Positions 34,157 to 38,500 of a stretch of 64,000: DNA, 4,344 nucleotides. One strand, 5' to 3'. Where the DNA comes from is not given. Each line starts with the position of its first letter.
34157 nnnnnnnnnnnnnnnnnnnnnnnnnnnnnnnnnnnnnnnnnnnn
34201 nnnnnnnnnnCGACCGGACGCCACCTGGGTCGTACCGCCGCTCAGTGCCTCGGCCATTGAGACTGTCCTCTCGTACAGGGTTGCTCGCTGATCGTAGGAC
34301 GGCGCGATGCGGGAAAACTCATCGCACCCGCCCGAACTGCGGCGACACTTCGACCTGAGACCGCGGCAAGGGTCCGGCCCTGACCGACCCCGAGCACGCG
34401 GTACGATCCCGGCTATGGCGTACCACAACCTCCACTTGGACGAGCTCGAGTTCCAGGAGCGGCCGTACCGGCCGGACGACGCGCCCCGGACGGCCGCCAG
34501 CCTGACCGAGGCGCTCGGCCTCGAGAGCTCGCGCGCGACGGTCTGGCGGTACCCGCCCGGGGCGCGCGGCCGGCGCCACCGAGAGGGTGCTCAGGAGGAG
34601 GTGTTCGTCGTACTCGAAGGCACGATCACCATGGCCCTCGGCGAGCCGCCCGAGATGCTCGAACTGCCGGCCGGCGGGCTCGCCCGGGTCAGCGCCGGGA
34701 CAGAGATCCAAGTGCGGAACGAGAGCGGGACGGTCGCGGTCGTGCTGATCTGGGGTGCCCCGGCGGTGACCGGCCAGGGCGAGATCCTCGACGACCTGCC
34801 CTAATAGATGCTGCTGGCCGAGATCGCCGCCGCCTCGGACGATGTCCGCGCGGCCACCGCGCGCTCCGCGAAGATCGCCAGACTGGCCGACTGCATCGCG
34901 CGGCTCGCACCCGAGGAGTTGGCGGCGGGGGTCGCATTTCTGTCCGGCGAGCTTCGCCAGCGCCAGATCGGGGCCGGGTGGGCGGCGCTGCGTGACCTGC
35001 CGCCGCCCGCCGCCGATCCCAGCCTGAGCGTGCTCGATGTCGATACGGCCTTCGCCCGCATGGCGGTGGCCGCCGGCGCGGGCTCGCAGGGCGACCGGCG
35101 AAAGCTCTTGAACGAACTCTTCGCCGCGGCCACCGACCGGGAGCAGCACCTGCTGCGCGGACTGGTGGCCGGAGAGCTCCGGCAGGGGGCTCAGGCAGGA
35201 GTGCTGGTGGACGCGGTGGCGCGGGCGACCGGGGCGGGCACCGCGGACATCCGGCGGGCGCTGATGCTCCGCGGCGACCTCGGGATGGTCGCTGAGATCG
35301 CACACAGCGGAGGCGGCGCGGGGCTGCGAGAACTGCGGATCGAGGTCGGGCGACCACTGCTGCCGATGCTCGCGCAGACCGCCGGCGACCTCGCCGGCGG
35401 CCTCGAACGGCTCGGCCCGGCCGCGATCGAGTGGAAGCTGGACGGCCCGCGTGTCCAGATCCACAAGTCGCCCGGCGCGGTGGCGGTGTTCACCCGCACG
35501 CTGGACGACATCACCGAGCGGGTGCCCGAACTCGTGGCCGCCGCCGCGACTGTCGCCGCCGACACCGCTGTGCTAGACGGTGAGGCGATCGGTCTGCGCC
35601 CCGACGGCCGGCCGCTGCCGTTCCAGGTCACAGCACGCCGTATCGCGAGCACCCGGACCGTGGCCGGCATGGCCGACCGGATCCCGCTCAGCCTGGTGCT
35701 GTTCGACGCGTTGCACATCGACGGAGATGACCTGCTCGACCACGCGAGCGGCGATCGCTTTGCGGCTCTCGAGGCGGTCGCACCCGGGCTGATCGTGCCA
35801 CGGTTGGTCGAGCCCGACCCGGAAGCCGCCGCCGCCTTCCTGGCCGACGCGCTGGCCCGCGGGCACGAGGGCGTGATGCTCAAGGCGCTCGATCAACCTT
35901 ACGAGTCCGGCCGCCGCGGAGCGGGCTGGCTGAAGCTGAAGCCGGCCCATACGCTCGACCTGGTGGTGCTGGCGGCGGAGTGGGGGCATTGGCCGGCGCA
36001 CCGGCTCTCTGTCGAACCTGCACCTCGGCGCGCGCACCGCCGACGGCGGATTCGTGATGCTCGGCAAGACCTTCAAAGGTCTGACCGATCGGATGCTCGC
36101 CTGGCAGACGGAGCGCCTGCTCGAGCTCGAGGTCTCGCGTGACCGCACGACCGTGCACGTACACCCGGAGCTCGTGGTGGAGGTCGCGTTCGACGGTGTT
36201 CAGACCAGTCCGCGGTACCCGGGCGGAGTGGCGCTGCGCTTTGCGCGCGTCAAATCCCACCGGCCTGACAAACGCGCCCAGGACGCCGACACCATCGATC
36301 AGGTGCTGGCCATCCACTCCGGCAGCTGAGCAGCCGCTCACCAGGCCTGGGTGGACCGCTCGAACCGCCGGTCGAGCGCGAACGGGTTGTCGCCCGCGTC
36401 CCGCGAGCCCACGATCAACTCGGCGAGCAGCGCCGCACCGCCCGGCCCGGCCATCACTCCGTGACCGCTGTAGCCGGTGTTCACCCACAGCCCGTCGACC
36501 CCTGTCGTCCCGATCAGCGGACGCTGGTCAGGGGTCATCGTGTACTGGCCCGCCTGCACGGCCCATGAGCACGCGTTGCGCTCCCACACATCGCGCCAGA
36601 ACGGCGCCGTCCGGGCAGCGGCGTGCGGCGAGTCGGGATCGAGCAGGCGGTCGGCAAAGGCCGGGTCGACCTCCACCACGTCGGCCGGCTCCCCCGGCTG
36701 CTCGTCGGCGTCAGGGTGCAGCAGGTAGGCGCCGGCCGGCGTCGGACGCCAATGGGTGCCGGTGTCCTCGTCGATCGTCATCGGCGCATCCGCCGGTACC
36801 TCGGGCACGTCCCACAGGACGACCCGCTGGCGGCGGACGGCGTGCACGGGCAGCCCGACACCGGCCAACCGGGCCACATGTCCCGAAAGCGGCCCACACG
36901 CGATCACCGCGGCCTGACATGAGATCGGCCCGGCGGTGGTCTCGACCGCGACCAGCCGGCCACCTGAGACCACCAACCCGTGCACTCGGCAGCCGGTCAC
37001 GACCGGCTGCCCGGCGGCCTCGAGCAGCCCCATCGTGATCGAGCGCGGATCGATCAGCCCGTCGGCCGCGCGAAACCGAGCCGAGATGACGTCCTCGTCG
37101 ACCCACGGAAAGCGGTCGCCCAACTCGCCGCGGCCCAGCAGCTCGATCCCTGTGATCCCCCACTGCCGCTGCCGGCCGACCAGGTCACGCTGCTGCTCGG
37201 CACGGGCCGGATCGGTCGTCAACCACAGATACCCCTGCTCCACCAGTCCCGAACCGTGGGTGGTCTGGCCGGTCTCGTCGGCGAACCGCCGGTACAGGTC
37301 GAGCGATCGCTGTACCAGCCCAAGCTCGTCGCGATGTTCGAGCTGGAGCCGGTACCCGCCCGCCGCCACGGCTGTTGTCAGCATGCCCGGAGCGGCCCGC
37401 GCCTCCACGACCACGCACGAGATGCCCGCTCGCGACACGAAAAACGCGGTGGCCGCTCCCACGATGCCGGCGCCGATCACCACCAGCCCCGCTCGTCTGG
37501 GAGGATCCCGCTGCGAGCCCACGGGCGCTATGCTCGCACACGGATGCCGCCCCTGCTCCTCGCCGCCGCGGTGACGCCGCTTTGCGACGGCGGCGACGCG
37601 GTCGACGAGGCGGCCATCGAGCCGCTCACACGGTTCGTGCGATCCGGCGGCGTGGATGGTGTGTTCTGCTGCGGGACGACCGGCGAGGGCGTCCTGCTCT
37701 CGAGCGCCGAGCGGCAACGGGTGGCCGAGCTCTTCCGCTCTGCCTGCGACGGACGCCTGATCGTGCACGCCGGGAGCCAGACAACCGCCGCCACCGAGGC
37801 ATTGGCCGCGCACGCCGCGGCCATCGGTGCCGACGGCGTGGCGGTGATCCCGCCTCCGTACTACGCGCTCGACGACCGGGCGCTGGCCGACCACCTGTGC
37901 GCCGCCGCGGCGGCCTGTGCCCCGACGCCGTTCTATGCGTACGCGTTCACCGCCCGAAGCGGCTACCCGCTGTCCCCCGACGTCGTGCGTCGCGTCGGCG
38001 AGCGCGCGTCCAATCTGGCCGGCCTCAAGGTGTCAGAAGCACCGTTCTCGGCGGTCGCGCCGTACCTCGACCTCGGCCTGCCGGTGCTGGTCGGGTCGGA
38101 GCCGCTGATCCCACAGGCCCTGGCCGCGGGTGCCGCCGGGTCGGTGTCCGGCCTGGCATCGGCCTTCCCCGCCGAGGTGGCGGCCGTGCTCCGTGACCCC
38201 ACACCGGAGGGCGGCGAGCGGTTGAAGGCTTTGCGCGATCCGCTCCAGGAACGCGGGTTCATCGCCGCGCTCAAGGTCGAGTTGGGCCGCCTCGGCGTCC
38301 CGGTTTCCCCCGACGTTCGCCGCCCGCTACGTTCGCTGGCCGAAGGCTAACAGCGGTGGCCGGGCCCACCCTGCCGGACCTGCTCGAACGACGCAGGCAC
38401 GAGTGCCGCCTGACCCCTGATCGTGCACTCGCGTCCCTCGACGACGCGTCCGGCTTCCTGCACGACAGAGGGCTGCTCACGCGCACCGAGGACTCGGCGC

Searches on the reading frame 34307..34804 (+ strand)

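Call 9: search_protein_families(library=pfam, proteins=[window:34307-34804:+], max_evalue=0.001)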
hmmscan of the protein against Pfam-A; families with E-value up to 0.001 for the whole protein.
window:34307-34804:+ (165 aa): 1 family
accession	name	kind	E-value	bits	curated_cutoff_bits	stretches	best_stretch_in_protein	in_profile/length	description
PF07883.17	Cupin_2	-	3.3e-09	36.8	27.2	1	79-148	2-68/70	Cupin domain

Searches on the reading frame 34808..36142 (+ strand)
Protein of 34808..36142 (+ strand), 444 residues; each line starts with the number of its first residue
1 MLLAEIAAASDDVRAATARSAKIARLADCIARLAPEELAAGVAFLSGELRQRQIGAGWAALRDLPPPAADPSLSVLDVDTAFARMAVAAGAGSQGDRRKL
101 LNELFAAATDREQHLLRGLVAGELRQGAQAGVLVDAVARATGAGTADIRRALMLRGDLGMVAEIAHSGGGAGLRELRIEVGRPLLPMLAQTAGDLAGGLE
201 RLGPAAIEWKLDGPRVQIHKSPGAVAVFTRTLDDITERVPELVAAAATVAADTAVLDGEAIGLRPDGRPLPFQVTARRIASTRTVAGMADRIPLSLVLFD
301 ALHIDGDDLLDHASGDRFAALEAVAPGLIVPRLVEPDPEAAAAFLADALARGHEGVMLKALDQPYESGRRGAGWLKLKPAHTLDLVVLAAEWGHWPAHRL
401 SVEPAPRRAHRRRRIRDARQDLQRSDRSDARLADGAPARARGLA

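Call 9: search_protein_families(library=pfam, proteins=[window:34808-36142:+], max_evalue=0.001)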
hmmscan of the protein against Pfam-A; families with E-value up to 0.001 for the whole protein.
window:34808-36142:+ (444 aa): 3 families
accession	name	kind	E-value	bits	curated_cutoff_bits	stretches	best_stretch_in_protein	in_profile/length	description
PF01068.26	DNA_ligase_A_M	-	9.9e-42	143.4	26.2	1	186-378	1-204/204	ATP dependent DNA ligase domain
PF04675.19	DNA_ligase_A_N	-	2.8e-10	41.1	24.6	1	68-138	104-174/174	DNA ligase N terminus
PF09414.15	RNA_ligase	-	0.00013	22.6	27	1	206-366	4-162/171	RNA ligase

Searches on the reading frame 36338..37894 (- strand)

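Call 9: search_protein_families(library=pfam, proteins=[window:36338-37894:-], max_evalue=0.001)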
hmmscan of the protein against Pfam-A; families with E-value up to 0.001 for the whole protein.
window:36338-37894:- (518 aa): 5 families
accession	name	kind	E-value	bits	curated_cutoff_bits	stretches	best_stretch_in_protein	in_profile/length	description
PF01266.30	DAO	-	2.1e-48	166.1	27.9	1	138-493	3-353/353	FAD dependent oxidoreductase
PF13450.12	NAD_binding_8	-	1.2e-06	29.1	21.9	1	139-184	1-46/68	NAD(P)-binding Rossmann-like domain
PF00890.30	FAD_binding_2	-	0.0002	21.1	20.4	1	137-189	2-53/414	FAD binding domain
PF01494.25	FAD_binding_3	-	0.00059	19.6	22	1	138-173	5-40/349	FAD binding domain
PF12831.13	FAD_oxidored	-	0.00086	19.1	27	0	137-232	2-90/416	FAD dependent oxidoreductase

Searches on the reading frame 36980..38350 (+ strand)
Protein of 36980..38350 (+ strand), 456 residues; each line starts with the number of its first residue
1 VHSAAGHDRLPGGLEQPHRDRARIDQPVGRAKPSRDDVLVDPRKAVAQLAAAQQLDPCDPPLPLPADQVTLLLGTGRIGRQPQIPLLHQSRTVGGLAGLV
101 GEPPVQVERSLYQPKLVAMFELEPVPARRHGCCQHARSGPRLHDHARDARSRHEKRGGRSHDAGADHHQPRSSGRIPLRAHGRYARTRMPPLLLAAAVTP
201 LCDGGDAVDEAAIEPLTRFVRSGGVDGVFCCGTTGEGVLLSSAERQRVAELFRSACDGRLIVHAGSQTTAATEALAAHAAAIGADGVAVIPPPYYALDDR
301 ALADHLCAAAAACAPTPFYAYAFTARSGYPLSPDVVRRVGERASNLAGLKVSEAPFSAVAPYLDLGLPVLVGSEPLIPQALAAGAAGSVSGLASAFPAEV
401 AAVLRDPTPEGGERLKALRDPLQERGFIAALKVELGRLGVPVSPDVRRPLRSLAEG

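Call 9: search_protein_families(library=pfam, proteins=[window:36980-38350:+], max_evalue=0.001)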
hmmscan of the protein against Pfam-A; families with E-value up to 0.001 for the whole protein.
window:36980-38350:+ (456 aa): 1 family
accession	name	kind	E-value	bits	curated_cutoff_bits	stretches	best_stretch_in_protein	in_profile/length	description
PF00701.28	DHDPS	-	1.4e-31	109.7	22.1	1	194-455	6-276/289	Dihydrodipicolinate synthetase family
